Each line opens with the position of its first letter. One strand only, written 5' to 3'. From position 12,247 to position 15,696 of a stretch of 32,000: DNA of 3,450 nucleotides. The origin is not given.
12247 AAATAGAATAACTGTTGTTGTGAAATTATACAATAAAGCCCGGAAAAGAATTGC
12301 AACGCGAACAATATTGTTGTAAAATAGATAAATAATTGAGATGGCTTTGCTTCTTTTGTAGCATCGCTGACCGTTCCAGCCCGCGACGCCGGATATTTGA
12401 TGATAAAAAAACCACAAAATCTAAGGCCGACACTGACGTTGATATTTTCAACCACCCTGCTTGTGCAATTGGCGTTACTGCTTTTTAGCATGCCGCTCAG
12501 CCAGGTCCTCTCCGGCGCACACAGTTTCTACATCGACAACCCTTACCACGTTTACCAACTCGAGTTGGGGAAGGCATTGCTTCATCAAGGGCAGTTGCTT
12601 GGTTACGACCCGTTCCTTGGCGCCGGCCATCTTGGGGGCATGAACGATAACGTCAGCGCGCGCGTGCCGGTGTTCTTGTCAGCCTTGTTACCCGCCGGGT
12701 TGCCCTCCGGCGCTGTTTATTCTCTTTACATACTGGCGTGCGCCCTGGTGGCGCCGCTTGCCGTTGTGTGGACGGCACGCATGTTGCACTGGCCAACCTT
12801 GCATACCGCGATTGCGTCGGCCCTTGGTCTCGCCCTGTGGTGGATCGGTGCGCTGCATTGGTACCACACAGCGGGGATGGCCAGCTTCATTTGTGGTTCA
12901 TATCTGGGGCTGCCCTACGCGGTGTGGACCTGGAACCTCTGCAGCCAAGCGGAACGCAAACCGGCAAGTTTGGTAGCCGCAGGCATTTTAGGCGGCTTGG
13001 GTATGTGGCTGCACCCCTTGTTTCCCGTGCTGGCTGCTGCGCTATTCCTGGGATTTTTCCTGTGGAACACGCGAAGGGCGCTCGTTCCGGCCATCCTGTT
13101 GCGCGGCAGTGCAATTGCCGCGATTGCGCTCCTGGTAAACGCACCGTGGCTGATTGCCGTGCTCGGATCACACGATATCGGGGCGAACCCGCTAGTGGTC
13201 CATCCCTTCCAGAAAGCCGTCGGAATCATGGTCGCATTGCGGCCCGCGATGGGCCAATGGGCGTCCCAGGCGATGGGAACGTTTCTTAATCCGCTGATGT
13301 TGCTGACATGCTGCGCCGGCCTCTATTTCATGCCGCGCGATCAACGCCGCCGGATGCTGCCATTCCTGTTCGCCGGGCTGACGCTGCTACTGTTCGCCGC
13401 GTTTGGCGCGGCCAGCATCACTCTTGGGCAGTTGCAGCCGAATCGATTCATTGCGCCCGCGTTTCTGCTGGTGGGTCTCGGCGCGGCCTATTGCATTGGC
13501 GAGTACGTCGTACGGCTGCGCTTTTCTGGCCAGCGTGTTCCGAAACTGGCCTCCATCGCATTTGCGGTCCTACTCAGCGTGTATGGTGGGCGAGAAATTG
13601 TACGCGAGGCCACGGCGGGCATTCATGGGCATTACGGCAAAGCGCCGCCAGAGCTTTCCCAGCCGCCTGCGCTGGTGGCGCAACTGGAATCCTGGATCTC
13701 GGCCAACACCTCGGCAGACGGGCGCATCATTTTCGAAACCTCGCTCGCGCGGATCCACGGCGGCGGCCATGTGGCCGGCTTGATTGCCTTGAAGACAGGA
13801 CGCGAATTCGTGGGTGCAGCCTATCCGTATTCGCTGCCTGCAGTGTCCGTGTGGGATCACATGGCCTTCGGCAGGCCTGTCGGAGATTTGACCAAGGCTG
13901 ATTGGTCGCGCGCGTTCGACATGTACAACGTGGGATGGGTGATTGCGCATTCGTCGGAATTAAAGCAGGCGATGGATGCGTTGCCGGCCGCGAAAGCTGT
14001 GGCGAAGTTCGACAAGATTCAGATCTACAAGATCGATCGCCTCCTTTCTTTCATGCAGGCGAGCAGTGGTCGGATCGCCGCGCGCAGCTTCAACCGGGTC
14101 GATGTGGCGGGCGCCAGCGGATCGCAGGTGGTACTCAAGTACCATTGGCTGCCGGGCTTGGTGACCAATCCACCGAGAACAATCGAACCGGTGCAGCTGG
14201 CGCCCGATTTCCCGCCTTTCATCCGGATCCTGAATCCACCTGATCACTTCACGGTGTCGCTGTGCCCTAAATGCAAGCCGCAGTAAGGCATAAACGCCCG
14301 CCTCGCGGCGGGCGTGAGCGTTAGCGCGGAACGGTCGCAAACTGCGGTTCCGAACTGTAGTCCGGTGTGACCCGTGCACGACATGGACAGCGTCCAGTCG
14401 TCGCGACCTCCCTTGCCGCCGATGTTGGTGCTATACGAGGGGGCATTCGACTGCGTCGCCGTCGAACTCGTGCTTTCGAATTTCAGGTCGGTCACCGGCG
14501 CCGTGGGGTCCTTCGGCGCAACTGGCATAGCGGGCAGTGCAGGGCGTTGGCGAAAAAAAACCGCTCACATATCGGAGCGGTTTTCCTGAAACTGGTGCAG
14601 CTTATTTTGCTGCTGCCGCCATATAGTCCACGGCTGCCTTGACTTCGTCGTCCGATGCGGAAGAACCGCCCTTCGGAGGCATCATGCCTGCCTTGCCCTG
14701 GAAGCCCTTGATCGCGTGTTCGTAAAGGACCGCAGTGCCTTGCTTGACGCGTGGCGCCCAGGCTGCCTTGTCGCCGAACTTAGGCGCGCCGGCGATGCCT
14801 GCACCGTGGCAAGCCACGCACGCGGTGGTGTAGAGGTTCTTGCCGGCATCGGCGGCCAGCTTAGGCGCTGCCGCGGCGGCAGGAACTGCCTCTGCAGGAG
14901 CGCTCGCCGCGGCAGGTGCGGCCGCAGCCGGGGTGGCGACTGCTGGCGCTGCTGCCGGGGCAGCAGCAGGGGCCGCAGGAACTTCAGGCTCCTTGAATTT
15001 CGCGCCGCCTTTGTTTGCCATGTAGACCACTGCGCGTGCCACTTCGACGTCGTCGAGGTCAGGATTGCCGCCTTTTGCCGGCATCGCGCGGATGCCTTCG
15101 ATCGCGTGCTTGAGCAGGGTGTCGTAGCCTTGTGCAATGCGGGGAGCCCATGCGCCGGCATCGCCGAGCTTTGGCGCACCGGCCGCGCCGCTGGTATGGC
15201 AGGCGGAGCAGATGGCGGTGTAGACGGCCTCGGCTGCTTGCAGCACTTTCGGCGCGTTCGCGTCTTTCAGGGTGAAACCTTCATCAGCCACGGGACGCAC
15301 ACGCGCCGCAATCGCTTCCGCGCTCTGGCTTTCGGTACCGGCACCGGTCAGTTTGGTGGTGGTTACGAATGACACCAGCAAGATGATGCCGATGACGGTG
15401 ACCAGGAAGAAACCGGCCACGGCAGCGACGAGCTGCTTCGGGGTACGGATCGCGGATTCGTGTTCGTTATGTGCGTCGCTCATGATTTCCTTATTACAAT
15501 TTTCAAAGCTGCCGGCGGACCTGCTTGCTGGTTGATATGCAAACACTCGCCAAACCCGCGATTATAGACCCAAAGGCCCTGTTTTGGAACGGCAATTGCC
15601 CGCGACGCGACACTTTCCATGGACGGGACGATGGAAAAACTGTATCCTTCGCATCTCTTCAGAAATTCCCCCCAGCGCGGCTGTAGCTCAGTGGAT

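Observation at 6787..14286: dTDP-Fuc4NAc-type sugar pathway fused to a GtrB/GtrA/GT-C-style periplasmic glycosylation module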

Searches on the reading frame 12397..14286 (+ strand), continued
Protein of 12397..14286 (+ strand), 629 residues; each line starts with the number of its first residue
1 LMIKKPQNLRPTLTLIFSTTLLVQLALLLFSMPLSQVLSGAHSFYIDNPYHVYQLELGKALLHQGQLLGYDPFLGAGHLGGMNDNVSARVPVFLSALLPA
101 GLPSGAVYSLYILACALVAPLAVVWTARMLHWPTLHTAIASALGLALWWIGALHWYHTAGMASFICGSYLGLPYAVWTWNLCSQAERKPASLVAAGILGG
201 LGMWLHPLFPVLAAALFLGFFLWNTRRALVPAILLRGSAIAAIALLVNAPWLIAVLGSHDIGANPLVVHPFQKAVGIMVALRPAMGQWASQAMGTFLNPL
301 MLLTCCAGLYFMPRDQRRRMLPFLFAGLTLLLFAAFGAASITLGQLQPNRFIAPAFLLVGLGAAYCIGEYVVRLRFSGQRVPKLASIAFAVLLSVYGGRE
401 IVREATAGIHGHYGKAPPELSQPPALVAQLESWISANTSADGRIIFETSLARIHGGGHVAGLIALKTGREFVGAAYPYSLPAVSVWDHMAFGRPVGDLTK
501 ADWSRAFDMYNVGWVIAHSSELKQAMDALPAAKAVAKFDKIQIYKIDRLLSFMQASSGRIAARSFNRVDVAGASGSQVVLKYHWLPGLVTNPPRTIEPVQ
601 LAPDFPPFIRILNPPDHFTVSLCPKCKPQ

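Call 54: search_protein_families(library=pfam, proteins=[P0073, P0346, P0340, P0329, P0316, P0302, P0299, P0290, P0276, P0082], max_evalue=0.01)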
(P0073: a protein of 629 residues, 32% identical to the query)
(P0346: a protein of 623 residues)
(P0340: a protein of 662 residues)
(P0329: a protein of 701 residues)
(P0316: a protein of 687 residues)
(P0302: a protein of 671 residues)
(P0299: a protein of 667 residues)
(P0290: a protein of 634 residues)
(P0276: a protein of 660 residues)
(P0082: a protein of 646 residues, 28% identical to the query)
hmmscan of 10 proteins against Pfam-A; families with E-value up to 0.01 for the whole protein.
P0073 (629 aa): 1 family
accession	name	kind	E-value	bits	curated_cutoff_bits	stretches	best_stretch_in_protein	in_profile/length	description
PF20176.3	DUF6541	-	1.1e-07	31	29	1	8-409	91-508/646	Family of unknown function (DUF6541)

P0346 (623 aa): 1 family
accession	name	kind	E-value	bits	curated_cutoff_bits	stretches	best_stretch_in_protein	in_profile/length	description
PF10131.15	PTPS_related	-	1.4e-12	47.3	26.4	1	95-396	21-304/621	6-pyruvoyl-tetrahydropterin synthase related domain; membrane protein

P0340 (662 aa): 0 families

P0329 (701 aa): 0 families

P0316 (687 aa): 0 families

P0302 (671 aa): 0 families

P0299 (667 aa): 0 families

P0290 (634 aa): 0 families

P0276 (660 aa): 0 families

P0082 (646 aa): 1 family
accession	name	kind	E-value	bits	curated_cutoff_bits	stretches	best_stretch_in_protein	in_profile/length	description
PF11752.14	DUF3309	-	0.0035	17.9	22.3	0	62-78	17-35/50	Protein of unknown function (DUF3309)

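Call 59: search_protein_families(library=pfam, proteins=[L059:7365-8072:-, L059:8069-8635:-], max_evalue=1)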
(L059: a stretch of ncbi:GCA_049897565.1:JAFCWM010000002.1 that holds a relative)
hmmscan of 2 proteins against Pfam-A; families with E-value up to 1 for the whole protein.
L059:7365-8072:- (235 aa): 1 family
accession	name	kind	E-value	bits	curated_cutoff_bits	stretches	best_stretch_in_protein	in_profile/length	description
PF08889.16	WbqC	-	7.5e-74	248.7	21.3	1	8-223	1-217/218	WbqC-like protein family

L059:8069-8635:- (188 aa): 3 families
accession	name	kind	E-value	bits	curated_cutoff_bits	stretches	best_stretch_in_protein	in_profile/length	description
PF00132.30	Hexapep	-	3.3e-14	52.3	27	2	115-148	2-35/36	Bacterial transferase hexapeptide (six repeats)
PF17836.7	PglD_N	-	1.4e-05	26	23.4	1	2-68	1-72/78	PglD N-terminal domain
PF25084.1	LbH_EIF2B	-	0.0014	19.1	54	1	87-176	18-104/105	EIF2B subunit epsilon LbH domain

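Call 72: find_encoding_contigs(protein=P0008, flank=10000, max_places=1)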
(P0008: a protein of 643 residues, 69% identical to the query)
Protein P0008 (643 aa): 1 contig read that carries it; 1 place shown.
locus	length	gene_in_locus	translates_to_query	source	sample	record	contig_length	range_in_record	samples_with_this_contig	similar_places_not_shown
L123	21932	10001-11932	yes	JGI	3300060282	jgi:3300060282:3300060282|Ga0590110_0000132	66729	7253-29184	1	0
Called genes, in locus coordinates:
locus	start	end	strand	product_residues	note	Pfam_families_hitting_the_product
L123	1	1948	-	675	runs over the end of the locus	-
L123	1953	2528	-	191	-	-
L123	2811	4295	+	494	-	PF01757:Acyl_transf_3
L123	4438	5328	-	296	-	PF00483:NTP_transferase, PF12804:NTP_transf_3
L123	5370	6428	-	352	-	PF01073:3Beta_HSD, PF01370:Epimerase, PF02719:Polysacc_synt_2, PF04321:RmlD_sub_bind, PF07993:NAD_binding_4, PF16363:GDP_Man_Dehyd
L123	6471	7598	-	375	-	PF01041:DegT_DnrJ_EryC1, PF00155:Aminotran_1_2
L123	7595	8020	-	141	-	PF04138:GtrA_DPMS_TM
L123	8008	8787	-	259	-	PF13480:Acetyltransf_6 (faint), PF13302:Acetyltransf_3 (weak), PF00583:Acetyltransf_1, PF13673:Acetyltransf_10 (weak), PF13508:Acetyltransf_7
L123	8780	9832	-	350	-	PF00535:Glycos_transf_2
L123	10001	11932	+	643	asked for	-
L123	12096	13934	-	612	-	PF13522:GATase_6 (weak), PF13537:GATase_7, PF00733:Asn_synthase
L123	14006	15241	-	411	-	PF00278:Orn_DAP_Arg_deC, PF02784:Orn_Arg_deC_N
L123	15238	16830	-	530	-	PF00501:AMP-binding, PF13193:AMP-binding_C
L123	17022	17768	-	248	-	PF08241:Methyltransf_11, PF13649:Methyltransf_25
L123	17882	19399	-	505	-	PF01943:Polysacc_synt, PF13440:Polysacc_synt_3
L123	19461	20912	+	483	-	PF01041:DegT_DnrJ_EryC1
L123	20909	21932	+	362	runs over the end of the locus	PF13480:Acetyltransf_6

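Call 89: search_protein_families(library=pfam, proteins=[L008:3043-7440:-, L008:3001-5241:+, L008:5320-7362:+, L008:7712-9766:+, L008:7724-9880:-], max_evalue=0.001)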
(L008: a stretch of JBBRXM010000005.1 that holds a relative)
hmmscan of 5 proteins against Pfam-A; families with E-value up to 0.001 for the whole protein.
L008:3043-7440:- (1465 aa): 0 families

L008:3001-5241:+ (746 aa): 3 families
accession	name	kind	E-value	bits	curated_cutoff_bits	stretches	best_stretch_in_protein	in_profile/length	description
PF00593.30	TonB_dep_Rec_b-barrel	-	4.8e-39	135.9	27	1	267-706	16-436/436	TonB dependent receptor-like, beta-barrel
PF14905.12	OMP_b-brl_3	-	2.7e-19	69.9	27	1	328-645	7-323/408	Outer membrane protein beta-barrel family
PF07715.20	Plug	-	6.2e-18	65.7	23.9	1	68-164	5-106/107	TonB-dependent Receptor Plug Domain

L008:5320-7362:+ (680 aa): 2 families
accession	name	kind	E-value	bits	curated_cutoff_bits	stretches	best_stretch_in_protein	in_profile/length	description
PF05649.18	Peptidase_M13_N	-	1e-132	443.6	32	1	45-424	2-381/381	Peptidase family M13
PF01431.27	Peptidase_M13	-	8.9e-75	251.2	24.5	1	476-677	1-205/205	Peptidase family M13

L008:7712-9766:+ (684 aa): 2 families
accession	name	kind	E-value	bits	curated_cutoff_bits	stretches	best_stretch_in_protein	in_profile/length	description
PF05649.18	Peptidase_M13_N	-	2.1e-133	445.9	32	1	49-428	2-381/381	Peptidase family M13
PF01431.27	Peptidase_M13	-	9.7e-79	264.2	24.5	1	480-681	1-205/205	Peptidase family M13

L008:7724-9880:- (718 aa): 0 families

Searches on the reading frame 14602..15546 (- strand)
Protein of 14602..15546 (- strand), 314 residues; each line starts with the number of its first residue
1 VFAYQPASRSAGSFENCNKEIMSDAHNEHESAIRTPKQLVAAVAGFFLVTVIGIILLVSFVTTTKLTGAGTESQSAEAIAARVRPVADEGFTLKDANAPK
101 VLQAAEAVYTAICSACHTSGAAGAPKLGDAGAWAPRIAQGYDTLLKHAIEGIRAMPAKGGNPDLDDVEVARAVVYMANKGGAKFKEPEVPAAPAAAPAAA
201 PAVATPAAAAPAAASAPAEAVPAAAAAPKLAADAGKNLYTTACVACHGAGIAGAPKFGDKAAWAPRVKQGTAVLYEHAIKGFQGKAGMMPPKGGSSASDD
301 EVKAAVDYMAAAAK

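Call 3: search_protein_families(library=pfam, proteins=[window:14602-15546:-], max_evalue=0.01)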
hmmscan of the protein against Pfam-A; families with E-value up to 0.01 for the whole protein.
window:14602-15546:- (314 aa): 2 families
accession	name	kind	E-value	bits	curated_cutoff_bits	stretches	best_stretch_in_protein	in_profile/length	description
PF13442.11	Cytochrome_CBB3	-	1.1e-31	109.4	27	2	231-309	2-68/68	Cytochrome C oxidase, cbb3-type, subunit III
PF00034.26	Cytochrom_C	-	1.4e-17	65.2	21.3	2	233-310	2-87/90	Cytochrome c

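Call 4: search_protein_families(library=ncbifam, proteins=[window:14602-15546:-], max_evalue=0.01)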
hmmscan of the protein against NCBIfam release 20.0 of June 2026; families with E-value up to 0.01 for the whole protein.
window:14602-15546:- (314 aa): 11 families
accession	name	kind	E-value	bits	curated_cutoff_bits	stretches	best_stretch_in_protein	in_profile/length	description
TIGR00782.1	ccoP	equivalog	5.6e-09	35.7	179.95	1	216-310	91-190/285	cytochrome-c oxidase, cbb3-type subunit III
NF050122.1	bc1_QcrC_actin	exception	4.4e-08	32.7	200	1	212-256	22-65/253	cytochrome bc1 complex diheme cytochrome c subunit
TIGR03872.1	cytochrome_MoxG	equivalog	6.9e-07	29.5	147.8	0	233-300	45-110/133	cytochrome c(L), periplasmic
NF011054.0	PRK14486.1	equivalog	7.4e-07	28.9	447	1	231-311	214-289/294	putative bifunctional cbb3-type cytochrome c oxidase subunit II/cytochrome c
NF045774.1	cytochro_C551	exception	2.5e-06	27.4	118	0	226-254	33-61/110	cytochrome c551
NF045773.1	cytochro_C550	exception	9.8e-05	22.3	125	0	228-254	45-71/118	cytochrome c550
TIGR03045.1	PS_II_C550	equivalog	0.00051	19.7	177.75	0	232-252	51-71/159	photosystem II cytochrome c-550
TIGR02603.1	CxxCH_TIGR02603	domain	0.00092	19.2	68.15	0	232-256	3-27/134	putative heme-binding domain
NF045930.1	Cytc6PetJCyano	equivalog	0.0012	18.7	135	0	224-250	18-46/110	cytochrome c6 PetJ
NF052246.1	SorB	equivalog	0.0021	18.1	93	0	222-270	9-56/80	SorB family sulfite dehydrogenase c-type cytochrome subunit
NF040606.1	CytoC_perox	subfamily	0.0092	15.2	150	0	230-255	296-321/524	di-heme-cytochrome C peroxidase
